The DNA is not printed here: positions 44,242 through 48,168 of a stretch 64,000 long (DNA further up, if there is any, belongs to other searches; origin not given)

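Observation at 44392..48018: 1208-aa secreted mosaic protein built from several families of short reiterated peptide motifs: the best candidate for something undescribed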

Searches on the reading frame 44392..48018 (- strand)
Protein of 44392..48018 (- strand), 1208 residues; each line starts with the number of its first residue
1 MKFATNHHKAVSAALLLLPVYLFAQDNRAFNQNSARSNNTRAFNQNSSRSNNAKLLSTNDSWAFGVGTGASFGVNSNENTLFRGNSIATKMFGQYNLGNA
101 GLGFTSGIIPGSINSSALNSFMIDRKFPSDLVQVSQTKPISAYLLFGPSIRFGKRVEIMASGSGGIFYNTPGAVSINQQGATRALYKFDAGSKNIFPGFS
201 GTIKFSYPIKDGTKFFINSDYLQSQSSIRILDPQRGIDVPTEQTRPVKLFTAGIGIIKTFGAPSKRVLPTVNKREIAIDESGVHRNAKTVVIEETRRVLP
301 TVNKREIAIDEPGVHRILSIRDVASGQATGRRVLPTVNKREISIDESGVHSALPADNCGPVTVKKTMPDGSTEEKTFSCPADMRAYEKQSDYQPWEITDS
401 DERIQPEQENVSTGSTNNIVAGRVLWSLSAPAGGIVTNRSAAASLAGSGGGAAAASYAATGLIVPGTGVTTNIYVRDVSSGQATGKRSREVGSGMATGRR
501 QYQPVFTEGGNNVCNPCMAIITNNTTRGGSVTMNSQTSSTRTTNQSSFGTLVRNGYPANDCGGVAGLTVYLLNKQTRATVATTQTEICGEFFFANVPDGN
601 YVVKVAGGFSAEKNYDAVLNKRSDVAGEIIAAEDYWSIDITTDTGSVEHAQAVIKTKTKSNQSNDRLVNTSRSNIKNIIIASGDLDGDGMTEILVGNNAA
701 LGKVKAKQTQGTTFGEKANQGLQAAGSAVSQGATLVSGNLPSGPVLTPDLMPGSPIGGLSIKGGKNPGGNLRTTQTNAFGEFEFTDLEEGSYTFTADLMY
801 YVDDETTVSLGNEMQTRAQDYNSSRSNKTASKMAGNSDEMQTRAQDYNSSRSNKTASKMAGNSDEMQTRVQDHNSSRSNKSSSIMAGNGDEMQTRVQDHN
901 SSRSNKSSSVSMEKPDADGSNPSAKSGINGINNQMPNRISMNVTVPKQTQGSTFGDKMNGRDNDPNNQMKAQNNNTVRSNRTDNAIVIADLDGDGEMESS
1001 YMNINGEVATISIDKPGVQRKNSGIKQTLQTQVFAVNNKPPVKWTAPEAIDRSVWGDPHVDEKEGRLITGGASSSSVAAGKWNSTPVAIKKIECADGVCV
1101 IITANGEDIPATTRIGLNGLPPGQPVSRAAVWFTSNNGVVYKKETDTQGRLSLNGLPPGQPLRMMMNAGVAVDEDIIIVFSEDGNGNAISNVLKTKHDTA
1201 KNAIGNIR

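Call 5: search_protein_families(library=pfam, proteins=[window:44392-48018:-], max_evalue=0.01)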
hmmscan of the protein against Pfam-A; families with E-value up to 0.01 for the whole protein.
window:44392-48018:- (1208 aa): 8 families
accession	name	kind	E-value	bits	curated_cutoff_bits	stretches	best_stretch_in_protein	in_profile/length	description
PF13620.12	CarboxypepD_reg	-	2e-17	63.7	32.3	2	753-811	11-70/82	Carboxypeptidase regulatory-like domain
PF17210.9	SdrD_B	-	6.1e-10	39.7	29.7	2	553-606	13-65/112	SdrD B-like domain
PF13715.12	CarbopepD_reg_2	-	1.4e-07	31.8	32.2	1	772-817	26-71/88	CarboxypepD_reg-like domain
PF01839.29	FG-GAP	-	3.7e-06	27.1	22.1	1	680-701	5-31/37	FG-GAP repeat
PF09430.16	EMC7_beta-sandw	-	6.4e-05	23.6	26.6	0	565-605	8-45/122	ER membrane protein complex subunit 7, beta-sandwich domain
PF17802.7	SpaA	-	7.6e-05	23.2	23.1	0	566-604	18-57/91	Prealbumin-like fold domain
PF13517.12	FG-GAP_3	-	0.00013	22.9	26.9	0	683-695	49-61/61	FG-GAP-like repeat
PF07495.19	Y_Y_Y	-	0.0015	18.8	26.6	0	773-795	21-43/65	Y_Y_Y domain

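Call 6: search_protein_families(library=ncbifam, proteins=[window:44392-48018:-], max_evalue=0.01)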
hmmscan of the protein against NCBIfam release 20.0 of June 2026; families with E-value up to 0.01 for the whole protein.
window:44392-48018:- (1208 aa): 0 families
